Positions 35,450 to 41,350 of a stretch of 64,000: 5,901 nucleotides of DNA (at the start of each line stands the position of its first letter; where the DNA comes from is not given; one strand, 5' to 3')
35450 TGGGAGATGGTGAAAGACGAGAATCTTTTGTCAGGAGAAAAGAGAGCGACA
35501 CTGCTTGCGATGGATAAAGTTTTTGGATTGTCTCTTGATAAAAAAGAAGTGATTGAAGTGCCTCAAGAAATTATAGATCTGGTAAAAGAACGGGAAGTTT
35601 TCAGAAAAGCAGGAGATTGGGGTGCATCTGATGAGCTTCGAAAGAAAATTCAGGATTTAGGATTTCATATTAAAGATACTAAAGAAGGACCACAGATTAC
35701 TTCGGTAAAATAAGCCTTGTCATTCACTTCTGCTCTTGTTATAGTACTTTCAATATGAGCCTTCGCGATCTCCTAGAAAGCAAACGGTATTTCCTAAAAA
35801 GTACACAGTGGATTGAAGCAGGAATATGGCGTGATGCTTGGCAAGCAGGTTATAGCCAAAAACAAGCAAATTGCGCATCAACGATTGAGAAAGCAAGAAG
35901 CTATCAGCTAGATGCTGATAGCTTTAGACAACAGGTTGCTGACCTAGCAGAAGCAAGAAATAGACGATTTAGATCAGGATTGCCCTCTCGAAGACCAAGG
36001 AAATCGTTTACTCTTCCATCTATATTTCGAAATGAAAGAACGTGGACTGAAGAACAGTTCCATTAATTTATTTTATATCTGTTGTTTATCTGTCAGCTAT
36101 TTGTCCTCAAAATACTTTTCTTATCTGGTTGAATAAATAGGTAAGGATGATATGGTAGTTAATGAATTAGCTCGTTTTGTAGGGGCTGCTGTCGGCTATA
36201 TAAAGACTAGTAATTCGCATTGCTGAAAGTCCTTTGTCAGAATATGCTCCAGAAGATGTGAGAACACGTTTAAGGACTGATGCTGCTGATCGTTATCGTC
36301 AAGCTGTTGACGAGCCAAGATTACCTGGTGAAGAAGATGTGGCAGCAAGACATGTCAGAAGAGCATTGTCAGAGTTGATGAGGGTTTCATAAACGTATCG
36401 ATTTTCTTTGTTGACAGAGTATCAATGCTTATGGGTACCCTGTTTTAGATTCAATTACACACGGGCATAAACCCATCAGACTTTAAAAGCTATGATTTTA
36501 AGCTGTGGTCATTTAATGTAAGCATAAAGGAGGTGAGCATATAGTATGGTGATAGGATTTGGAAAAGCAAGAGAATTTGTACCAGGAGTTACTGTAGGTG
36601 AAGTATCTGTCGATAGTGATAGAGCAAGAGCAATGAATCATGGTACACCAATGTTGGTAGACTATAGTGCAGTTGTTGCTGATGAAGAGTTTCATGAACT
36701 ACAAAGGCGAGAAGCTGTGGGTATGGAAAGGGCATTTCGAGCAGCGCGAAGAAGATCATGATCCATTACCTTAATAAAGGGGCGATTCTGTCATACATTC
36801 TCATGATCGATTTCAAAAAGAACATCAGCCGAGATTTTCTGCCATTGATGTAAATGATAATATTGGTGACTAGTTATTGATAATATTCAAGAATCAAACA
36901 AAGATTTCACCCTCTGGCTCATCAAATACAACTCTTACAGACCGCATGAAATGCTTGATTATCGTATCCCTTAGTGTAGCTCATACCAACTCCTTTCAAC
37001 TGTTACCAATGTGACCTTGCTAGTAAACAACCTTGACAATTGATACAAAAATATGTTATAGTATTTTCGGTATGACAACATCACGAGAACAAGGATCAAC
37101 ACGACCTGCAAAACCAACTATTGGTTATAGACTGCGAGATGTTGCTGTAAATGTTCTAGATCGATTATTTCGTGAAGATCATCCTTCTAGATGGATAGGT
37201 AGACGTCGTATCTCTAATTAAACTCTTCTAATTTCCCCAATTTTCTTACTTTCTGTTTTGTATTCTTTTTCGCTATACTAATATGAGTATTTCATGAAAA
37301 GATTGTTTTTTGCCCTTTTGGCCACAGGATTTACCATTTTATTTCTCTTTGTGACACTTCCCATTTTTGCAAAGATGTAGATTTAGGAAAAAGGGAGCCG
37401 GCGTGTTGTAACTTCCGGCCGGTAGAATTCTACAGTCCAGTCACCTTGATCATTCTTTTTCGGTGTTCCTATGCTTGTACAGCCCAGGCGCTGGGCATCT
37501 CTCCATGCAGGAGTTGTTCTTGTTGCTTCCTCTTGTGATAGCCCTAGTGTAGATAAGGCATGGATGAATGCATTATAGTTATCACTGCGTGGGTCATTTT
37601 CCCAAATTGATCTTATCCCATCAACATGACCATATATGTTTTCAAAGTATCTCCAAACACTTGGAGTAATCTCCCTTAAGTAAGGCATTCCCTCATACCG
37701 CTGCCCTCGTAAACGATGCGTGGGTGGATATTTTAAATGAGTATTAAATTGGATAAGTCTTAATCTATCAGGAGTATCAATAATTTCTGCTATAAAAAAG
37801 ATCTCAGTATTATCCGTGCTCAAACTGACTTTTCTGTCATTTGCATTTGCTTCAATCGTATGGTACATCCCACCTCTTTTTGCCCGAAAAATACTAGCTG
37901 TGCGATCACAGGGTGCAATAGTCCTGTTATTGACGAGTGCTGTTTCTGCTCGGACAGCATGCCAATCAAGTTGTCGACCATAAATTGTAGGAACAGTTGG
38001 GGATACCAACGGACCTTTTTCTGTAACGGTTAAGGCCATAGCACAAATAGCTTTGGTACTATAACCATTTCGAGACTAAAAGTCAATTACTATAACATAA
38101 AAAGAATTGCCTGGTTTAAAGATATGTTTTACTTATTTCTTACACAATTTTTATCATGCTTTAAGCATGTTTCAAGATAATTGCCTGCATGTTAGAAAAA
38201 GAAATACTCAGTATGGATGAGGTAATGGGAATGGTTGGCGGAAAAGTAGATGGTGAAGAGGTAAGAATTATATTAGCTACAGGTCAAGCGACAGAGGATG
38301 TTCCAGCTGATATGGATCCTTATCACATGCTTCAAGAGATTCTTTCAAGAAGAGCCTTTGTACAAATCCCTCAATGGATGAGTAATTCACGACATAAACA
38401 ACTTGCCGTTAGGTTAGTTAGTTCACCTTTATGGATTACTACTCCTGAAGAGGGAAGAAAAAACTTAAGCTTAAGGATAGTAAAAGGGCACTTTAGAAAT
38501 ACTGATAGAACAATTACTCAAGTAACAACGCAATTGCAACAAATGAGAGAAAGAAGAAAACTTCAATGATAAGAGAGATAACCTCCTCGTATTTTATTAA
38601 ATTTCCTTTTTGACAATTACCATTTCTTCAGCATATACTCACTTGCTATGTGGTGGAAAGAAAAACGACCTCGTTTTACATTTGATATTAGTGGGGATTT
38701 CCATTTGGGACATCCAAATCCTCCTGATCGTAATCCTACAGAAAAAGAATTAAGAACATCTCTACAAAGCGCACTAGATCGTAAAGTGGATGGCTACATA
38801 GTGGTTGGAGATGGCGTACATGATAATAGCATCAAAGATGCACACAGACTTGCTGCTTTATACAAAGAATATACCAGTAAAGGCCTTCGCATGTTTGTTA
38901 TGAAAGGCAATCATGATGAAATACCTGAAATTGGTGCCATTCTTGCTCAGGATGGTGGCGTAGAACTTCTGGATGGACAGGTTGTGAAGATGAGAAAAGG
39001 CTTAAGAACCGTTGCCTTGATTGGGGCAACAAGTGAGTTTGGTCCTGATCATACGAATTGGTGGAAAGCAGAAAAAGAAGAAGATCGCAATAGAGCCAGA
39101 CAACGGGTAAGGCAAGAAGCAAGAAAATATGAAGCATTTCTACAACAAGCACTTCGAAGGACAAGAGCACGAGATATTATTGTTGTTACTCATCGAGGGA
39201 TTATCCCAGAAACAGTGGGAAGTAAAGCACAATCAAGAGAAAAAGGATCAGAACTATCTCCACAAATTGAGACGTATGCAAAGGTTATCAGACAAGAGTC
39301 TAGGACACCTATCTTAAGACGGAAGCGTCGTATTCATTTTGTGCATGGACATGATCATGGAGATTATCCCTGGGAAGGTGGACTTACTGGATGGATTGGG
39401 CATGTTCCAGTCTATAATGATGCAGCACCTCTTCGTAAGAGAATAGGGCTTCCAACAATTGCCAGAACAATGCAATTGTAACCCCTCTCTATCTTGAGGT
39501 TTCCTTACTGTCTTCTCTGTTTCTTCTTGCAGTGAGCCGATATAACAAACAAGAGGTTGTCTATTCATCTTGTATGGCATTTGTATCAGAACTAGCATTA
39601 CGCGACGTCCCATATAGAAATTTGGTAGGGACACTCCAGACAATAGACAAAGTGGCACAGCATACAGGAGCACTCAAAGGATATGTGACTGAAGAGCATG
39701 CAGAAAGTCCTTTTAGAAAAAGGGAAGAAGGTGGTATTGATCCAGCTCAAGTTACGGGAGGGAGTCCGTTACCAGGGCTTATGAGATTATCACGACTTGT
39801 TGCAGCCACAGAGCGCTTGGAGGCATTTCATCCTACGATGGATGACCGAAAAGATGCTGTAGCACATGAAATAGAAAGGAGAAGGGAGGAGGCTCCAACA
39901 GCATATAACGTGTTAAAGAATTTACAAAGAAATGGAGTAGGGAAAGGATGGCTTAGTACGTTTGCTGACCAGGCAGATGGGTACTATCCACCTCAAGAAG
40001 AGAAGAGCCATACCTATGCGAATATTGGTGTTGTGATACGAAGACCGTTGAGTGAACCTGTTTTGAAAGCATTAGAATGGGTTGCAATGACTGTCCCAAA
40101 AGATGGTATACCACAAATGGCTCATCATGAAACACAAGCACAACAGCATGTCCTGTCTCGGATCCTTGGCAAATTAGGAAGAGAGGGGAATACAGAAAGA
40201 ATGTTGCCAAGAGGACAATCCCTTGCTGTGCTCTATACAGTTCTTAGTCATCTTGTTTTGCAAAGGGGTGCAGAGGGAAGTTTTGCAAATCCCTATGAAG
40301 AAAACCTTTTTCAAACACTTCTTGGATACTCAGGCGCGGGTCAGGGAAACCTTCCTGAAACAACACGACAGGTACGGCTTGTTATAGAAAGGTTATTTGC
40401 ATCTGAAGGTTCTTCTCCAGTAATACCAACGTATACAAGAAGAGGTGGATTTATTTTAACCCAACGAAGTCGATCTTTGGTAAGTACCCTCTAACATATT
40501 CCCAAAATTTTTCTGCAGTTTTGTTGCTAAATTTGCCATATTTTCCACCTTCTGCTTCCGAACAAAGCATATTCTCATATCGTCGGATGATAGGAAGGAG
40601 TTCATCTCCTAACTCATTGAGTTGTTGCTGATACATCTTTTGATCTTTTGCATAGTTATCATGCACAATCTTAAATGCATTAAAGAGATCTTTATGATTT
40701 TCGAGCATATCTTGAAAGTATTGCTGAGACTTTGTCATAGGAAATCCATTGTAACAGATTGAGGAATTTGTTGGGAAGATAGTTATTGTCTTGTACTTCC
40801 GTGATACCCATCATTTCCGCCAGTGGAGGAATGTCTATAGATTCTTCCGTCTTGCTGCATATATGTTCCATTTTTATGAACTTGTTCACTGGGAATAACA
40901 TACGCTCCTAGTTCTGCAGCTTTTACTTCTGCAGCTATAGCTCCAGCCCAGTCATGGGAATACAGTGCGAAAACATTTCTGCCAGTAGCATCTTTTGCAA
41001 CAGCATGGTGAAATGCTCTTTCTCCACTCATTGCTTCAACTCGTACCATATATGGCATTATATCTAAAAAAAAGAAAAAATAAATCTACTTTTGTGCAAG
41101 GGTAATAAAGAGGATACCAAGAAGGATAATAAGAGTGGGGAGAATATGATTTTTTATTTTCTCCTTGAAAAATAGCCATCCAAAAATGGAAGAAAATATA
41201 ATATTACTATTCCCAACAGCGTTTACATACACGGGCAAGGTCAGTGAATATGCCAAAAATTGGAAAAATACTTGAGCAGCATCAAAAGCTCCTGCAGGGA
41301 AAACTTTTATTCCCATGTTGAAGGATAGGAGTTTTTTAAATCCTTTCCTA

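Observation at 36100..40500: Second high-GC island: Arg-rich mini-proteins (one frameshifted), a metallophosphoesterase and four unknown proteins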

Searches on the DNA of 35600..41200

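Call 71: search_rna_families(source=window, start=35600, end=41200, threshold=evalue, max_evalue=1)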
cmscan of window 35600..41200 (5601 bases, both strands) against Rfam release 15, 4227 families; matches with E-value up to 1: 0.
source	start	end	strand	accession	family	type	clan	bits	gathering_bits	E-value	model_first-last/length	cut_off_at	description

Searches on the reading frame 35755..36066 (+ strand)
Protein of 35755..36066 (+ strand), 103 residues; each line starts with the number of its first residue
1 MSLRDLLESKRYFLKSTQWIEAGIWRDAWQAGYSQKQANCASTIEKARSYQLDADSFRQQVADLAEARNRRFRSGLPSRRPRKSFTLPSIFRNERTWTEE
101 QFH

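Call 11: search_protein_families(library=pfam, proteins=[window:35755-36066:+], max_evalue=1)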
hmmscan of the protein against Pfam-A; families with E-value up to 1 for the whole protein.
window:35755-36066:+ (103 aa): 1 family
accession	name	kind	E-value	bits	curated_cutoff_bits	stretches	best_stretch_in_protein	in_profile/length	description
PF18774.7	APOBEC4_like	-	0.019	15.4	26.7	1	33-67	75-109/131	APOBEC4-like -AID/APOBEC-deaminase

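Call 12: search_protein_families(library=padloc, proteins=[window:35755-36066:+], max_evalue=1)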
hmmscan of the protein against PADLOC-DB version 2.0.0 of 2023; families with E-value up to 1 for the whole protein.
window:35755-36066:+ (103 aa): 0 families

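Call 13: search_protein_families(library=phrogs, proteins=[window:35755-36066:+], max_evalue=1)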
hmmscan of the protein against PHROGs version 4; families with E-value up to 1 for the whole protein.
window:35755-36066:+ (103 aa): 0 families

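Call 29: search_protein_families(library=ncbifam, proteins=[window:35755-36066:+], max_evalue=1)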
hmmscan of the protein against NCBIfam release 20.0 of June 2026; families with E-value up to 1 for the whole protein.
window:35755-36066:+ (103 aa): 0 families

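Call 78: list_cluster_members(proteins=[window:35755-36063:+, window:36546-36758:+, window:37072-37218:+, window:37386-38039:-, window:38189-38566:+, window:38648-39478:+, window:39574-40491:+, window:40454-40738:-, window:40786-41058:-])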
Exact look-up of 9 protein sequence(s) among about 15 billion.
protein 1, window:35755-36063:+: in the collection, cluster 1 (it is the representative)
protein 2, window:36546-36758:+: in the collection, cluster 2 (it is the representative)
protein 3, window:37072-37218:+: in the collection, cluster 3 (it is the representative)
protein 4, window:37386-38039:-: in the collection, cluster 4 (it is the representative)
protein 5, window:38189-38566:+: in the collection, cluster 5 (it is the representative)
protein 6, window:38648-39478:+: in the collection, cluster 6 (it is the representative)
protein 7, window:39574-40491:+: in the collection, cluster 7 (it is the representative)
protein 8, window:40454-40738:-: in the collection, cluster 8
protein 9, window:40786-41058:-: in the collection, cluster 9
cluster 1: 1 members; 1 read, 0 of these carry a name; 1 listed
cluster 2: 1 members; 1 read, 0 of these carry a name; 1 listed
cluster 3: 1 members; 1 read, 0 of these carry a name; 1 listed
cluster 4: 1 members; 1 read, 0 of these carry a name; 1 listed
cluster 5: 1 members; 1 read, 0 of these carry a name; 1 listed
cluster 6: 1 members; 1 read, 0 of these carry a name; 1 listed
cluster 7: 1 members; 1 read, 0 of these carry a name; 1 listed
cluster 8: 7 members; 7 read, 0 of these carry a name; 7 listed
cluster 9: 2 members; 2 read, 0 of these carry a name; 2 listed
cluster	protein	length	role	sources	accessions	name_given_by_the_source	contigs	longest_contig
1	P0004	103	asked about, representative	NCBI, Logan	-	-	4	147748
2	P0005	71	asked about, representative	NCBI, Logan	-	-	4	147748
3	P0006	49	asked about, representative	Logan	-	-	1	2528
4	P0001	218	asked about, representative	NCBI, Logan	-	-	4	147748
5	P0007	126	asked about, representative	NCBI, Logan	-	-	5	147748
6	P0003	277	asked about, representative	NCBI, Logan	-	-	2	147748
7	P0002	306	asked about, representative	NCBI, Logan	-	-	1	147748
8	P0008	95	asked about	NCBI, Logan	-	-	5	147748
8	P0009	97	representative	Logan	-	-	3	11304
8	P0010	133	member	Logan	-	-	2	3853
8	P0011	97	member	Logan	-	-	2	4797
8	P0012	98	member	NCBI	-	-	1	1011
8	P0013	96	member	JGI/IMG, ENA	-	-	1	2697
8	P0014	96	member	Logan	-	-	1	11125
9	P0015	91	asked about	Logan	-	-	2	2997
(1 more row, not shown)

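Call 79: find_encoding_contigs(protein=P0009, flank=10000, max_places=6)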
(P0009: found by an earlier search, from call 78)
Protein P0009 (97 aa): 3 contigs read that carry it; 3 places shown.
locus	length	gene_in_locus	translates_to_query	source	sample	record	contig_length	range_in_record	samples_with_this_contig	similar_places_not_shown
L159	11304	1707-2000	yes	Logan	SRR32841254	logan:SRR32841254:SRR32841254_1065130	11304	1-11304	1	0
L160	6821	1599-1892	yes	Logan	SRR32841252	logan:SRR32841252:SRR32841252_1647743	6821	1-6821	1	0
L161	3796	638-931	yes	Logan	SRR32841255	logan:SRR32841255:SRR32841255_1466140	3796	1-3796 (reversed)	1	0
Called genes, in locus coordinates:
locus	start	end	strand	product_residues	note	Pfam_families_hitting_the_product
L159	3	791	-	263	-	?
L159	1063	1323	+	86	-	PF04226:Transgly_assoc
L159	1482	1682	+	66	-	-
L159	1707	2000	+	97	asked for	-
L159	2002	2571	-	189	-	PF07681:DoxX (faint)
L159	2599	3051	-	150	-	PF01161:PBP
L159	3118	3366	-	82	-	-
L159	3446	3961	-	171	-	-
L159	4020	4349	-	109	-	PF12172:zf-ChsH2 (weak), PF13240:Zn_Ribbon_1 (weak)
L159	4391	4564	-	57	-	-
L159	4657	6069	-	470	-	PF01406:tRNA-synt_1e, PF00133:tRNA-synt_1 (faint), PF01921:tRNA-synt_1f (weak), PF09334:tRNA-synt_1g, PF23493:CysS_C (faint)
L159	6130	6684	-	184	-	-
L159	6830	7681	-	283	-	PF02540:NAD_synthase, PF06508:QueC (faint)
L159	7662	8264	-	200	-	PF01467:CTP_transf_like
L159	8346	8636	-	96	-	-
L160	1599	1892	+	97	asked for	-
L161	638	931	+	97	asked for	-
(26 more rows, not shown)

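Call 80: find_encoding_contigs(protein=P0014, flank=10000, max_places=6)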
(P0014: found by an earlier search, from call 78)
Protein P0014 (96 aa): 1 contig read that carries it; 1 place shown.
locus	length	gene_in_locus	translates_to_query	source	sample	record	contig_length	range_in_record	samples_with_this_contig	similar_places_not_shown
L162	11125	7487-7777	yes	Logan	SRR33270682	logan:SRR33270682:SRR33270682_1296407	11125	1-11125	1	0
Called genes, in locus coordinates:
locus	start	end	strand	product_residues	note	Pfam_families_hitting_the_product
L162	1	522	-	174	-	?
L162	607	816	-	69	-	PF04070:DUF378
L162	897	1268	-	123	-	-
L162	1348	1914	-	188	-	-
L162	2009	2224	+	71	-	-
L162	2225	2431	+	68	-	-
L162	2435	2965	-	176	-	PF05175:MTS (weak), PF13489:Methyltransf_23, PF13847:Methyltransf_31, PF08241:Methyltransf_11, PF08242:Methyltransf_12, PF13649:Methyltransf_25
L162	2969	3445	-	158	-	PF03073:TspO_MBR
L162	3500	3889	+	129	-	PF10463:Peptidase_U49 (weak)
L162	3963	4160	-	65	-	-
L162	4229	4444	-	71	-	-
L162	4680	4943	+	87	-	PF04226:Transgly_assoc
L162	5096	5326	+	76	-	-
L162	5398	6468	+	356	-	PF03727:Hexokinase_2 (weak)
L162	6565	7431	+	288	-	PF00892:EamA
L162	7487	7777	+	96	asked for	-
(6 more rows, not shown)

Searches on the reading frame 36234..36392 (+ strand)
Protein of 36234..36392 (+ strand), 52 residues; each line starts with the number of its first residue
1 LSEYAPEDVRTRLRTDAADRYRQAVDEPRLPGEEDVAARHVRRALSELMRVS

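Call 11: search_protein_families(library=pfam, proteins=[window:36234-36392:+], max_evalue=1)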
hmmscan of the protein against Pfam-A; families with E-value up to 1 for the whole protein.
window:36234-36392:+ (52 aa): 0 families

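Call 12: search_protein_families(library=padloc, proteins=[window:36234-36392:+], max_evalue=1)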
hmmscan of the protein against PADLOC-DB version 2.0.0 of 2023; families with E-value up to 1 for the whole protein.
window:36234-36392:+ (52 aa): 0 families

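Call 13: search_protein_families(library=phrogs, proteins=[window:36234-36392:+], max_evalue=1)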
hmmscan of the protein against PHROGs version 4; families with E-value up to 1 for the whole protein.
window:36234-36392:+ (52 aa): 0 families

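Call 29: search_protein_families(library=ncbifam, proteins=[window:36234-36392:+], max_evalue=1)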
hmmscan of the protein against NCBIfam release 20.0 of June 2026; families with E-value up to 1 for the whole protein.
window:36234-36392:+ (52 aa): 0 families

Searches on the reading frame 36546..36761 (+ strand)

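Call 11: search_protein_families(library=pfam, proteins=[window:36546-36761:+], max_evalue=1)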
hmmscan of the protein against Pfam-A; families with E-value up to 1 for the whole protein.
window:36546-36761:+ (71 aa): 0 families

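Call 12: search_protein_families(library=padloc, proteins=[window:36546-36761:+], max_evalue=1)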
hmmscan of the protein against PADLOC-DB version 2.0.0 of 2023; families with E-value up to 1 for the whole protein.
window:36546-36761:+ (71 aa): 0 families

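Call 13: search_protein_families(library=phrogs, proteins=[window:36546-36761:+], max_evalue=1)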
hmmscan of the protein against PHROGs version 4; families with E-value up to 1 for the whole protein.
window:36546-36761:+ (71 aa): 3 families
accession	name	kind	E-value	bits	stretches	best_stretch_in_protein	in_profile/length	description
phrog_24889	-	unknown function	0.19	12.7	1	18-60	28-70/79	-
phrog_24124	-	unknown function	0.34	12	1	9-46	30-67/78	-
phrog_21020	-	unknown function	0.37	12.3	1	43-64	27-49/83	-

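Call 29: search_protein_families(library=ncbifam, proteins=[window:36546-36761:+], max_evalue=1)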
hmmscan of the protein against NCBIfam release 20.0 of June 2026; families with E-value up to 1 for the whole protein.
window:36546-36761:+ (71 aa): 0 families

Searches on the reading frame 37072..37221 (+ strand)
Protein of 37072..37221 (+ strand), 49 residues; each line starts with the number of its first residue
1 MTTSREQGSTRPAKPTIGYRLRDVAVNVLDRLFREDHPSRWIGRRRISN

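Call 11: search_protein_families(library=pfam, proteins=[window:37072-37221:+], max_evalue=1)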
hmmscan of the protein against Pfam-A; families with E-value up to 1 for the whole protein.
window:37072-37221:+ (49 aa): 1 family
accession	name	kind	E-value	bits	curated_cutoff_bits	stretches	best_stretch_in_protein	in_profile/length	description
PF04475.18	DUF555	-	0.22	12.2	25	1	4-30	80-106/110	Protein of unknown function (DUF555)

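Call 12: search_protein_families(library=padloc, proteins=[window:37072-37221:+], max_evalue=1)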
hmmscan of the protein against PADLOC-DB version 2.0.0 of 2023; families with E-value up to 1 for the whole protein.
window:37072-37221:+ (49 aa): 0 families

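Call 13: search_protein_families(library=phrogs, proteins=[window:37072-37221:+], max_evalue=1)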
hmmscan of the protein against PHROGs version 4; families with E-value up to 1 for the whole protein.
window:37072-37221:+ (49 aa): 0 families

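Call 29: search_protein_families(library=ncbifam, proteins=[window:37072-37221:+], max_evalue=1)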
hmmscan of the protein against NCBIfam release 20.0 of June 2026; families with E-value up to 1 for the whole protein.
window:37072-37221:+ (49 aa): 0 families
